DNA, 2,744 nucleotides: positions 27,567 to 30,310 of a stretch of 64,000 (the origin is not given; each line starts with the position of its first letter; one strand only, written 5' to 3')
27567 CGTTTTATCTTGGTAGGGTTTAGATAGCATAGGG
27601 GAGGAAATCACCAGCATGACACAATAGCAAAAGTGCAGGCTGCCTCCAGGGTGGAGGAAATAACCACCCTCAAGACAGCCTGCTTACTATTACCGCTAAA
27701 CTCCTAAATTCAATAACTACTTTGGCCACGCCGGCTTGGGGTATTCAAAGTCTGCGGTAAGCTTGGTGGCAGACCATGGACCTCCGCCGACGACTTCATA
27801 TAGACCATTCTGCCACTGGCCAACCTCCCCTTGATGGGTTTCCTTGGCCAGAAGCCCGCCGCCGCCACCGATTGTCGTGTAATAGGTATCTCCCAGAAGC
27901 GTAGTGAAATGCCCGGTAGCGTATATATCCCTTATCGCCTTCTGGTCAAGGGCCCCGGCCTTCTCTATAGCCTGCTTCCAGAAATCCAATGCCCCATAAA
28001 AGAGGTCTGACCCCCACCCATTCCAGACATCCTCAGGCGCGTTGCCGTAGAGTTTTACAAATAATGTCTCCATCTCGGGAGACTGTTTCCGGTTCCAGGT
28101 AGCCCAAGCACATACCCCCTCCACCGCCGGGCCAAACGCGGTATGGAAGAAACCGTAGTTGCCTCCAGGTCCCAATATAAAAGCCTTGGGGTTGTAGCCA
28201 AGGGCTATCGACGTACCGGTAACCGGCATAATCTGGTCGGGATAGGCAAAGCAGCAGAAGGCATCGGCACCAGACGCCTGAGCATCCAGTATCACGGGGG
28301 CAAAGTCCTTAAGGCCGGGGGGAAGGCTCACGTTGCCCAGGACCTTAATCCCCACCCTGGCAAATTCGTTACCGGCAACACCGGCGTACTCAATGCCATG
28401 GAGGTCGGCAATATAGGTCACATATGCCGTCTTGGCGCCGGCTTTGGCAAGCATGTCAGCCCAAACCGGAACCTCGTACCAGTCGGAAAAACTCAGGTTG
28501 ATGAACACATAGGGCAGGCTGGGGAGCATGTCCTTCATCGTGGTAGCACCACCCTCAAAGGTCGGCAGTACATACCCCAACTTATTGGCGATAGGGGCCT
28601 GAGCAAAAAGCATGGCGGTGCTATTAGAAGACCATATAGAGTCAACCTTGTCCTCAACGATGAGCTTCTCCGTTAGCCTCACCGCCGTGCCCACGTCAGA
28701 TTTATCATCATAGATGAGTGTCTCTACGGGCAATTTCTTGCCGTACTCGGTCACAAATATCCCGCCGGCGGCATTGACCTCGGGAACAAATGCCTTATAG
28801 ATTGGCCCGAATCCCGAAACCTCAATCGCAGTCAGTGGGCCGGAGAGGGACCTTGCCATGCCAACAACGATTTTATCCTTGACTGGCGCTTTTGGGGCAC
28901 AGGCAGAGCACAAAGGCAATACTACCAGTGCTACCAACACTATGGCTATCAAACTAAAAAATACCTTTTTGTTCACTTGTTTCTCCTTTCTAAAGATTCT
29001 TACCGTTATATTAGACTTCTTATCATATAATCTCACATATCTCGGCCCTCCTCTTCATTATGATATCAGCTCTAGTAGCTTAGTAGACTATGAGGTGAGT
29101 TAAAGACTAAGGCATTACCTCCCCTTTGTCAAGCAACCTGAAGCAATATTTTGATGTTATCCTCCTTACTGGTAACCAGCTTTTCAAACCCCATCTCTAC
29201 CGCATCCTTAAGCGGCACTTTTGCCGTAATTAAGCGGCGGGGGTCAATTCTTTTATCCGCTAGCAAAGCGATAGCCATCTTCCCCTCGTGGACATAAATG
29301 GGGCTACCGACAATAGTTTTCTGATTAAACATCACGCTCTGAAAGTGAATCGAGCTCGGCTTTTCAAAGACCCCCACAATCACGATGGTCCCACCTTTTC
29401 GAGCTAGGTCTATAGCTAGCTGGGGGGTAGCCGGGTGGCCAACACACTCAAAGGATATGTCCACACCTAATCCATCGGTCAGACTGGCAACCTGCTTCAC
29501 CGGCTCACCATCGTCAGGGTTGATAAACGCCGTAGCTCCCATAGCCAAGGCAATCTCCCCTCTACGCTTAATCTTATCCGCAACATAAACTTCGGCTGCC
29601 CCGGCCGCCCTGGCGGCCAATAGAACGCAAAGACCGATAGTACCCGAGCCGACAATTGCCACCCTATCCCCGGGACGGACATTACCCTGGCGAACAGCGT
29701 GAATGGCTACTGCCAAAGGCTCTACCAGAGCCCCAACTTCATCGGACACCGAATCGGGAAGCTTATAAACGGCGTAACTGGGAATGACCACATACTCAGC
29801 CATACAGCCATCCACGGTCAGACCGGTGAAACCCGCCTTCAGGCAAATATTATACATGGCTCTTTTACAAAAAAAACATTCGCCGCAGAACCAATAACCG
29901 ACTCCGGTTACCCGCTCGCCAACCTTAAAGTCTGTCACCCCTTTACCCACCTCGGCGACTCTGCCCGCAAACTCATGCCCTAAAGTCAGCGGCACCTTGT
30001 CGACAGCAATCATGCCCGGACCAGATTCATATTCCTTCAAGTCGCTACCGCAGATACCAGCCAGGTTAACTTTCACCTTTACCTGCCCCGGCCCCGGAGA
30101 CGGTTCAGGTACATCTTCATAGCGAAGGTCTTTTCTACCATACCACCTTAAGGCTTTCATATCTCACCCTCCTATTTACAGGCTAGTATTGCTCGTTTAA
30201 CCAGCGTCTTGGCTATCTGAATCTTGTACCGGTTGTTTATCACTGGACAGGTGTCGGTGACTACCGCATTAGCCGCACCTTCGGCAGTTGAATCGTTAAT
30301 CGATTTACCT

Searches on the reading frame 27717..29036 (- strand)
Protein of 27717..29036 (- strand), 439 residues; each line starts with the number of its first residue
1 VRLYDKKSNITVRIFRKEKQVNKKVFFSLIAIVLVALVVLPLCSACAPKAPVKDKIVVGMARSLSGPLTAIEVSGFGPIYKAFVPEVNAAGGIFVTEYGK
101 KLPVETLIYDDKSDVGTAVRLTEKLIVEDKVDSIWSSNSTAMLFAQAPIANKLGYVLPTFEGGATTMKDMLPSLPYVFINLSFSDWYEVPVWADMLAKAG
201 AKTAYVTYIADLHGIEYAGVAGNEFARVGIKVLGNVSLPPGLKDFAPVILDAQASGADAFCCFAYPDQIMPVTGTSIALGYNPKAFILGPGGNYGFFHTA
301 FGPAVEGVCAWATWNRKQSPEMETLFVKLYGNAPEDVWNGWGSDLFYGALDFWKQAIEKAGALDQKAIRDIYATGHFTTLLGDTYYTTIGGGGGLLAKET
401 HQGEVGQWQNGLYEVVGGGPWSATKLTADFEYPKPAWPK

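Call 15: search_protein_families(library=pfam, proteins=[window:27717-29036:-], max_evalue=0.0001)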
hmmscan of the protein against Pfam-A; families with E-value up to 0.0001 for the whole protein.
window:27717-29036:- (439 aa): 2 families
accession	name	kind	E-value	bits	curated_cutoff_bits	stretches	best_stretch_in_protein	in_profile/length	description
PF13458.12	Peripla_BP_6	-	1.2e-37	130.8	31.7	1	56-386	2-322/343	Periplasmic binding protein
PF13433.12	Peripla_BP_5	-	1.9e-06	27.7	27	0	57-135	2-73/363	Periplasmic binding protein domain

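Call 48: search_protein_families(library=ncbifam, proteins=[window:27717-29036:-], max_evalue=1e-10)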
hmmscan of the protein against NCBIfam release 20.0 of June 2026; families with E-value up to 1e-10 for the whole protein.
window:27717-29036:- (439 aa): 0 families

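Call 75: search_solved_structures(query=window:27717-29036:-, max_evalue=0.00001)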
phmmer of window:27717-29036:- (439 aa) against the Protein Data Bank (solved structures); distinct sequences matched with E-value up to 0.00001: 3.
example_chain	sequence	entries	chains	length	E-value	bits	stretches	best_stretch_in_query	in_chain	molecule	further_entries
7s6f_A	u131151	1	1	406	1.1e-10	44.2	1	46-151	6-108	Putative urea ABC transporter, urea binding protein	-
7s6e_A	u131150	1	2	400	3.9e-09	39.1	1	52-371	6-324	Urea ABC transporter, periplasmic urea-binding protein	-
8hic_A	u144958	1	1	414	7.7e-08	34.8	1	52-258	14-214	Putative urea ABC transporter, substrate binding protein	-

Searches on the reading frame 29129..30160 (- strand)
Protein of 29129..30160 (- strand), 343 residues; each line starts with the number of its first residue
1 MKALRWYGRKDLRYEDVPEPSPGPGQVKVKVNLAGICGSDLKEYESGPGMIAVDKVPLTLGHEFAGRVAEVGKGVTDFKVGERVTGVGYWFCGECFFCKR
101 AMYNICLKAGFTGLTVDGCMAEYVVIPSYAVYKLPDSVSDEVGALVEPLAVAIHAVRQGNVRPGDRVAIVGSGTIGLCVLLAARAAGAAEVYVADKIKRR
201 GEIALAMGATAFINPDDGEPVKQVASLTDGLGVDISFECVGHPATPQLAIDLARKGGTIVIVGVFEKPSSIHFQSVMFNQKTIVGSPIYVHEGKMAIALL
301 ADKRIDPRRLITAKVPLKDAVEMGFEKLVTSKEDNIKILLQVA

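Call 6: search_protein_families(library=pfam, proteins=[window:29129-30160:-], max_evalue=0.01)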
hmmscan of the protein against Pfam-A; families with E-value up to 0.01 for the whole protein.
window:29129-30160:- (343 aa): 4 families
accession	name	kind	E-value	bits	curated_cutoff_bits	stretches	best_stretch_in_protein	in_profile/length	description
PF00107.32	ADH_zinc_N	-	3.6e-31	108.2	31.8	1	175-300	2-127/129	Zinc-binding dehydrogenase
PF08240.17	ADH_N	-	3.9e-30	104.6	23.5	1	23-136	1-104/104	Alcohol dehydrogenase GroES-like domain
PF16912.11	Glu_dehyd_C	-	7.1e-10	39.1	34.9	1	141-341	2-210/211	Glucose dehydrogenase C-terminus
PF00890.30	FAD_binding_2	-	0.009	15.7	20.4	0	167-225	2-65/414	FAD binding domain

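Call 7: search_protein_families(library=ncbifam, proteins=[window:29129-30160:-], max_evalue=0.001)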
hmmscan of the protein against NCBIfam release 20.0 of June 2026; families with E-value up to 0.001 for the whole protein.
window:29129-30160:- (343 aa): 22 families
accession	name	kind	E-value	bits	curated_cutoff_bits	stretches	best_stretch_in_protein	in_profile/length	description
NF041097.1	keto_inos_dh_IolM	equivalog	4e-71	239.7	450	1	6-335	34-384/389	scyllo-inosose 3-dehydrogenase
NF003808.0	PRK05396.1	equivalog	3.8e-66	223.3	380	1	10-333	11-333/341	L-threonine 3-dehydrogenase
TIGR00692.1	tdh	equivalog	6.5e-66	222.7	458.35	1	15-332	14-332/340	L-threonine 3-dehydrogenase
NF007489.0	PRK10083.1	equivalog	7.4e-57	192.8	376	1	12-342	12-337/339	Zn-dependent oxidoreductase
NF007375.0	PRK09880.1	equivalog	2.9e-53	180.8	469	1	27-340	30-341/344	L-idonate 5-dehydrogenase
NF007642.0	PRK10309.1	equivalog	6.1e-45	153.9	550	1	12-322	12-328/347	galactitol-1-phosphate 5-dehydrogenase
NF010344.0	PRK13771.1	subfamily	1.4e-39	136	349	1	9-341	10-332/334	putative alcohol dehydrogenase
TIGR03451.1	mycoS_dep_FDH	equivalog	4.6e-37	127.7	512.9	1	14-327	16-345/358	S-(hydroxymethyl)mycothiol dehydrogenase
TIGR03366.1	HpnZ_proposed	hypoth_equivalog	1.8e-35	122.6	328.1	1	21-319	2-314/315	putative phosphonate catabolism associated alcohol dehydrogenase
TIGR03989.1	Rxyl_3153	subfamily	4.1e-35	121.7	440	2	114-289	135-315/370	NDMA-dependent alcohol dehydrogenase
TIGR02818.1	adh_III_F_hyde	equivalog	6.5e-35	120.9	543.95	2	119-275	139-299/368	S-(hydroxymethyl)glutathione dehydrogenase/class III alcohol dehydrogenase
NF041172.1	AcrlCoa_red_Thmprot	equivalog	4.7e-34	117.8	500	1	1-341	1-333/334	acryloyl-CoA reductase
NF006940.0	PRK09422.1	equivalog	2.2e-32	112.4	344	1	25-307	25-305/338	alcohol dehydrogenase AdhP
TIGR02822.1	adh_fam_2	subfamily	3.6e-29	101.9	283.5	1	11-285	14-277/329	zinc-binding alcohol dehydrogenase family protein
TIGR03201.1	dearomat_had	equivalog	1.5e-28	99.9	338.65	1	12-326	11-334/349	6-hydroxycyclohex-1-ene-1-carbonyl-CoA dehydrogenase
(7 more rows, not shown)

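Call 78: search_solved_structures(query=window:29129-30160:-, max_evalue=1e-30)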
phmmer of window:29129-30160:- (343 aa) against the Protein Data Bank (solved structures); distinct sequences matched with E-value up to 1e-30: 50.
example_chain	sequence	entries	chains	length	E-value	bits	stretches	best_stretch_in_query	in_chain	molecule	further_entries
6ie0_A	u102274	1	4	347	2.1e-66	227.4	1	1-340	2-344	(R,R)-butanediol dehydrogenase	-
5vm2_A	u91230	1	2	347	1.2e-53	185.5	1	19-342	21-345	Alcohol dehydrogenase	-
2dfv_A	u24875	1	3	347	2.5e-52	181.1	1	16-337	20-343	Probable L-threonine 3-dehydrogenase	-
2d8a_A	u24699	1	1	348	2.6e-52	181.1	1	16-337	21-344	Probable L-threonine 3-dehydrogenase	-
1pl6_A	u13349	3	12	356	1.3e-51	178.8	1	6-327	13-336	Sorbitol dehydrogenase | human sorbitol dehydrogenase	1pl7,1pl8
3gfb_A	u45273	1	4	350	6.2e-51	176.6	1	16-328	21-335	L-threonine 3-dehydrogenase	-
3qe3_A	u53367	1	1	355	2.1e-50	174.8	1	6-326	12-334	Sorbitol dehydrogenase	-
1e3j_A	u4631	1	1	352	1.7e-49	171.9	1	7-340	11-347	NADP(H)-DEPENDENT KETOSE REDUCTASE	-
4ej6_A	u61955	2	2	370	3.3e-49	170.9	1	1-322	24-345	Putative zinc-binding dehydrogenase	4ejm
4cpd_A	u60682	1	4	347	1.5e-48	168.7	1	22-341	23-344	ALCOHOL DEHYDROGENASE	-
4ilk_A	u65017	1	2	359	3.6e-43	151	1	19-315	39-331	Starvation sensing protein rspB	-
5yln_A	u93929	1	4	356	8.4e-43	149.8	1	15-330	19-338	Alcohol dehydrogenase, zinc-containing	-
5kia_A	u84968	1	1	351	9e-41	143.1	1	12-333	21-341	L-threonine 3-dehydrogenase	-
2dq4_A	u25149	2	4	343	1.4e-39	139.2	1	11-319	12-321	L-threonine 3-dehydrogenase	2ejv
7y9p_A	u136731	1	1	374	2.3e-39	138.5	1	16-323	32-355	Xylitol dehydrogenase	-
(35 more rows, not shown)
